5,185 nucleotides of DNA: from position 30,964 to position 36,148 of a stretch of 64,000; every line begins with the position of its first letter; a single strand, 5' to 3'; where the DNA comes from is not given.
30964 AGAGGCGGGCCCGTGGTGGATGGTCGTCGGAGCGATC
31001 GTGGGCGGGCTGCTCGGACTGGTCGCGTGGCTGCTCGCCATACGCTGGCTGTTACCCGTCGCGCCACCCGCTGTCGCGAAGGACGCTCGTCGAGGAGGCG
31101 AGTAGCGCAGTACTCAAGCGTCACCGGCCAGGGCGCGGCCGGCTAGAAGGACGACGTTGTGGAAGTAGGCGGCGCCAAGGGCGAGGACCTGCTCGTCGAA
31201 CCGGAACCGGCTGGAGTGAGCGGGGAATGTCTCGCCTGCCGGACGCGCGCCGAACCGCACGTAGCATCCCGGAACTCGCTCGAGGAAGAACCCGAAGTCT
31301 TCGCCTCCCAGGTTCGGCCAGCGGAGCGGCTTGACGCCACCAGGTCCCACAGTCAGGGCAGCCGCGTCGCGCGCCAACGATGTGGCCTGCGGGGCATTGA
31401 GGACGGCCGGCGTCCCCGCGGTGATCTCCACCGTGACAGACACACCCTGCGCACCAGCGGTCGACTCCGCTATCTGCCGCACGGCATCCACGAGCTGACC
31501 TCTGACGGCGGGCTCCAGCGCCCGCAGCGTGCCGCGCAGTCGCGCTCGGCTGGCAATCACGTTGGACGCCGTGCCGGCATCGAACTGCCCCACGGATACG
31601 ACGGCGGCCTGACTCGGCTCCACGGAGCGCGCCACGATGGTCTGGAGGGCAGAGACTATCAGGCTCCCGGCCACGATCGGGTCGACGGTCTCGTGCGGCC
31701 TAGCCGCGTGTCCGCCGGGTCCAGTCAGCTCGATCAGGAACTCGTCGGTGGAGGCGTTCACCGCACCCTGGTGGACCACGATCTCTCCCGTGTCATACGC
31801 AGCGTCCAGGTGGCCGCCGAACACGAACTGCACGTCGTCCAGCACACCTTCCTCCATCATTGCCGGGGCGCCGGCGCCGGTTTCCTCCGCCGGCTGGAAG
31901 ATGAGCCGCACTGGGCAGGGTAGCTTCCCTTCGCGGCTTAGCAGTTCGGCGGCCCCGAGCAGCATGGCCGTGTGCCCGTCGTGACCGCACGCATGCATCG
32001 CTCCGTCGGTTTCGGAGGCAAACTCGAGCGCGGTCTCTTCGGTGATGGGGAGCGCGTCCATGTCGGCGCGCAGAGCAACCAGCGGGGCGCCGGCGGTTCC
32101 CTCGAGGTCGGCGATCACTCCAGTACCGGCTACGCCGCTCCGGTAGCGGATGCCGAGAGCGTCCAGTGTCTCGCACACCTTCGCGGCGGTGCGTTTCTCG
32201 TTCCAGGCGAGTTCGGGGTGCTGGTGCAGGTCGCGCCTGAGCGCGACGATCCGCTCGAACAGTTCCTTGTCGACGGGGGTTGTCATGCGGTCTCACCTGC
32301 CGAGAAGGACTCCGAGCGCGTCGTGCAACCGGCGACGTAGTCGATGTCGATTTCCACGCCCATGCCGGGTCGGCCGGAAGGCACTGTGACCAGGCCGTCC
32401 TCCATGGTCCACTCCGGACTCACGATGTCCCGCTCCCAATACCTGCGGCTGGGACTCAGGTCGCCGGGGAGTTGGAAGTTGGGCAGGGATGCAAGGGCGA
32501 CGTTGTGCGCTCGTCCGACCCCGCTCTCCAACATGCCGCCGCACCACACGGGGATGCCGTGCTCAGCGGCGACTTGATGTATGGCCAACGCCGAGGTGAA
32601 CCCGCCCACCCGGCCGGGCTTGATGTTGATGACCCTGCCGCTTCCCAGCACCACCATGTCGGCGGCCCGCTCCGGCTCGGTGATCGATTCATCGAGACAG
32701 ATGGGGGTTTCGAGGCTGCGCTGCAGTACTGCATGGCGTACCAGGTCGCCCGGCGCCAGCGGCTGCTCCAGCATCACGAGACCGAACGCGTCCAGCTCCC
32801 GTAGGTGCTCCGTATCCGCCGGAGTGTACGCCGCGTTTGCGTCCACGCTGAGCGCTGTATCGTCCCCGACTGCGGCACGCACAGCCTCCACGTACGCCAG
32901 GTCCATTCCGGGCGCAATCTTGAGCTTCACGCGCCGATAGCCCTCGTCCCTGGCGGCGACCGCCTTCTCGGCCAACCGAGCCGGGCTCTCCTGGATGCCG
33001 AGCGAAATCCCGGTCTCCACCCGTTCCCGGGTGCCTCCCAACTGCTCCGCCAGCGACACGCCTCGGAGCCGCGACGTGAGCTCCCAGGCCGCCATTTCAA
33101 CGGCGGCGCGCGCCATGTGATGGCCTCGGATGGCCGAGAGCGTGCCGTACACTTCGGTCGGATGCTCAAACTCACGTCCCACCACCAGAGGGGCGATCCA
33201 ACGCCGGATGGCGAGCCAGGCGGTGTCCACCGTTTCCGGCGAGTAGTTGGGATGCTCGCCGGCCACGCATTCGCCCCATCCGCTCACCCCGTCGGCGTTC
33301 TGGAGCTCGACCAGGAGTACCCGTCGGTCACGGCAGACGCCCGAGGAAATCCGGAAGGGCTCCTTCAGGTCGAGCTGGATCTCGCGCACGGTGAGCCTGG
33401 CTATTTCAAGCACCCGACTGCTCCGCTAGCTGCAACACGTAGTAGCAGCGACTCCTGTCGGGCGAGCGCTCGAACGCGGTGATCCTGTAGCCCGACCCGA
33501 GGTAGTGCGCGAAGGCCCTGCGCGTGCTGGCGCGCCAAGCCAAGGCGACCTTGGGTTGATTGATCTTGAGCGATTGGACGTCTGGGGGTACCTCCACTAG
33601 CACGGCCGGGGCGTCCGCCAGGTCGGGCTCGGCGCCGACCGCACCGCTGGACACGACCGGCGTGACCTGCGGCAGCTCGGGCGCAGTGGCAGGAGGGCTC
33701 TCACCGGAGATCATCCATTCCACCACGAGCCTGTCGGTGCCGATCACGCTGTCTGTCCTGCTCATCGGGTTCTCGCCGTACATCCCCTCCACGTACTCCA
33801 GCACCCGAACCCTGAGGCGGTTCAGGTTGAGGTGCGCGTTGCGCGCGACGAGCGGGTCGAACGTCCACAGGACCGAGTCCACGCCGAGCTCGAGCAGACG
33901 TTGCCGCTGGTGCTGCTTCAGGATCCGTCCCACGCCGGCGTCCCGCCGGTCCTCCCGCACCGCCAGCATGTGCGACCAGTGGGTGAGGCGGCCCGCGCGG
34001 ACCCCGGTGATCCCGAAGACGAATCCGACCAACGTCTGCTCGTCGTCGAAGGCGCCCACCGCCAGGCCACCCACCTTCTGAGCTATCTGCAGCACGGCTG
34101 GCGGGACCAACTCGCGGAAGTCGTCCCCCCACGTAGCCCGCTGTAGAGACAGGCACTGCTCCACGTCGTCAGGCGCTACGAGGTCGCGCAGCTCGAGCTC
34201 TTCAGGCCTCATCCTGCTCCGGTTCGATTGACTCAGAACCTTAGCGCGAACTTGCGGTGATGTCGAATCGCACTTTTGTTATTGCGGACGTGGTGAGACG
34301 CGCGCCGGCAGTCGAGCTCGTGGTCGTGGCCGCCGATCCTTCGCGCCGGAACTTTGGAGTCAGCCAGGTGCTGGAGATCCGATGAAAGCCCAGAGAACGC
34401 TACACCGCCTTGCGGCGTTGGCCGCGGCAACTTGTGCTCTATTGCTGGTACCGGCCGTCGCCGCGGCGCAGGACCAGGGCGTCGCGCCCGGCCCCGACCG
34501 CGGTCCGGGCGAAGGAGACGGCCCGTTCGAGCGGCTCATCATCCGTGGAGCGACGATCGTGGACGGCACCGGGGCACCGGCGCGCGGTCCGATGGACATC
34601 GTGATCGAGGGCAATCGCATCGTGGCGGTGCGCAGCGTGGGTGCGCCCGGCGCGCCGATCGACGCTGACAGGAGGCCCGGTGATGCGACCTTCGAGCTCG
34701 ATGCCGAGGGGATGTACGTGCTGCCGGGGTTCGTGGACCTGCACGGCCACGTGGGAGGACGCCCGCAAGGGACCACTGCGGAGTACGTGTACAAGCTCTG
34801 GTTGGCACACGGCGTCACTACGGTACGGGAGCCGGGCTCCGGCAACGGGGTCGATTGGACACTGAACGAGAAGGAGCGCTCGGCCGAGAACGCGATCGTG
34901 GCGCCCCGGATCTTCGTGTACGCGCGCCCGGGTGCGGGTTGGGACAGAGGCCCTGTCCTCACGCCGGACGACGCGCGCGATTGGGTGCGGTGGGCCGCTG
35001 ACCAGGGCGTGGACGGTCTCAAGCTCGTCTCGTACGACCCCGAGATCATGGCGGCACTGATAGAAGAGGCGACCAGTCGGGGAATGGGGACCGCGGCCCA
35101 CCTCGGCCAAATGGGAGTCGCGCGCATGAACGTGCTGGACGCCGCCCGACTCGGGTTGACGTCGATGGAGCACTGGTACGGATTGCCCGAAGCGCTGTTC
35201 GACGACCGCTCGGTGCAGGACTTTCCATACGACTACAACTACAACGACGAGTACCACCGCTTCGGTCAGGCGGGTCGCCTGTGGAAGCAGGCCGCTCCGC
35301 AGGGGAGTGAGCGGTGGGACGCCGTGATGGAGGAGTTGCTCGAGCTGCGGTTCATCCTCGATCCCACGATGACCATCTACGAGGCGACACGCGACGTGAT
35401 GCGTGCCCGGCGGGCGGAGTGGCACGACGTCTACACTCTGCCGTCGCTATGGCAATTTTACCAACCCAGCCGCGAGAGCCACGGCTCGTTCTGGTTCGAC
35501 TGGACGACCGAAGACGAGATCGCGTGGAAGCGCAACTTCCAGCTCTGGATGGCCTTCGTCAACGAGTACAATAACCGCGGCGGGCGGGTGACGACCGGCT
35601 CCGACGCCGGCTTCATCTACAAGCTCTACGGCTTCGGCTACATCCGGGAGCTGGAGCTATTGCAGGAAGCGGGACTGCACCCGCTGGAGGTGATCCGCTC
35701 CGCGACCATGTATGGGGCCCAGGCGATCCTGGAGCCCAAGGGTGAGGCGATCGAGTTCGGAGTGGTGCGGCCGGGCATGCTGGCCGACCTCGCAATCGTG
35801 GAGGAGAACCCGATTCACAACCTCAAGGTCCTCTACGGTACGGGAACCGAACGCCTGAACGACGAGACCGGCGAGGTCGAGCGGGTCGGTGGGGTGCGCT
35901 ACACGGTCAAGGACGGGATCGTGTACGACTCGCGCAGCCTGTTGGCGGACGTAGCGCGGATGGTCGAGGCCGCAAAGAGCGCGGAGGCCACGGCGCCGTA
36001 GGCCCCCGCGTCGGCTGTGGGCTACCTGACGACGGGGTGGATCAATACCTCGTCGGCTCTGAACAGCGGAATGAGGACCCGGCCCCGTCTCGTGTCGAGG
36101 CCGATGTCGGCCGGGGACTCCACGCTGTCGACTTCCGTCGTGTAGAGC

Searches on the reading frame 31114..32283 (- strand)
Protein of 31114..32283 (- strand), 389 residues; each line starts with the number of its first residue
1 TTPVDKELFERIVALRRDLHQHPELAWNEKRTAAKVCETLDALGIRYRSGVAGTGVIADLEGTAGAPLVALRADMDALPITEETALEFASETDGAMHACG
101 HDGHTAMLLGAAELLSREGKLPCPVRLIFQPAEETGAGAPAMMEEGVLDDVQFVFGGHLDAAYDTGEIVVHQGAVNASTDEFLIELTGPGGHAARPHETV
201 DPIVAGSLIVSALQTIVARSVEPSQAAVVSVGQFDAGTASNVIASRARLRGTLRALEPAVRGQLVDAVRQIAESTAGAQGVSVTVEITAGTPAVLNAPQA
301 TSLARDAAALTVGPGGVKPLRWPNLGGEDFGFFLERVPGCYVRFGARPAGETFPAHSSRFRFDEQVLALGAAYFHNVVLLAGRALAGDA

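Call 55: search_protein_families(library=pfam, proteins=[window:31114-32283:-], max_evalue=0.0001)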
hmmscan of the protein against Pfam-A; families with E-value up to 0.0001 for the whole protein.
window:31114-32283:- (389 aa): 2 families
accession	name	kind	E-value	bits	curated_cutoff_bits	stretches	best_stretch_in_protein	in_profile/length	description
PF01546.33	Peptidase_M20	-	3.6e-39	135.2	24.6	1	70-378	1-204/206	Peptidase family M20/M25/M40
PF07687.19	M20_dimer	-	1.6e-08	34.9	21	1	183-276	10-103/107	Peptidase dimerisation domain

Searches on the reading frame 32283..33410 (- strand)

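Call 55: search_protein_families(library=pfam, proteins=[window:32283-33410:-], max_evalue=0.0001)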
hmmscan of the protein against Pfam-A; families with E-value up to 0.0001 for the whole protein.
window:32283-33410:- (375 aa): 2 families
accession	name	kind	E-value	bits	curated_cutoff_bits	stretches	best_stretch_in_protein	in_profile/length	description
PF13378.12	MR_MLE_C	-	4.9e-51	174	29.4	1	146-355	2-216/219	Enolase C-terminal domain-like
PF02746.21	MR_MLE_N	-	3.8e-13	50.1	22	1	6-125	4-117/117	Mandelate racemase / muconate lactonizing enzyme, N-terminal domain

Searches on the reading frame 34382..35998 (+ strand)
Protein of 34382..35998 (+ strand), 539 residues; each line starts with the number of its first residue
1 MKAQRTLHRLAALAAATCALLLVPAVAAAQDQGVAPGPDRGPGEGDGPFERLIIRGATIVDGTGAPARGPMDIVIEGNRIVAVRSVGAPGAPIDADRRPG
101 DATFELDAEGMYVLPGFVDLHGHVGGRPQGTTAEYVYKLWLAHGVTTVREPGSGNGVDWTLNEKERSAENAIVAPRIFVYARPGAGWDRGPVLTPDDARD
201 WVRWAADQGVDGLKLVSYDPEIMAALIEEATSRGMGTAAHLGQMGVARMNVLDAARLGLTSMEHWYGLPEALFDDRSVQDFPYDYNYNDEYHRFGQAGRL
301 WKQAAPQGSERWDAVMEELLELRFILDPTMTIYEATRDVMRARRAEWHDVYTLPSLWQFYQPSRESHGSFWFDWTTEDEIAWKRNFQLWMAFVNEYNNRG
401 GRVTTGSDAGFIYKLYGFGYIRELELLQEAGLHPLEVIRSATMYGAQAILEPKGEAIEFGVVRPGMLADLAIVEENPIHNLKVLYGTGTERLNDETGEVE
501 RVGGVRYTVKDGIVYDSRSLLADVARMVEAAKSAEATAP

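Call 55: search_protein_families(library=pfam, proteins=[window:34382-35998:+], max_evalue=0.0001)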
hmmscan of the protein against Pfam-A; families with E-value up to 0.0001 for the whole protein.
window:34382-35998:+ (539 aa): 2 families
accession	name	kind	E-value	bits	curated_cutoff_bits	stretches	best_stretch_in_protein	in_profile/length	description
PF01979.26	Amidohydro_1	-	5.8e-10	39.4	25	0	396-512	239-342/345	Amidohydrolase family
PF07969.17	Amidohydro_3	-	4.7e-09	36.7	29.7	0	106-124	3-21/472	Amidohydrolase family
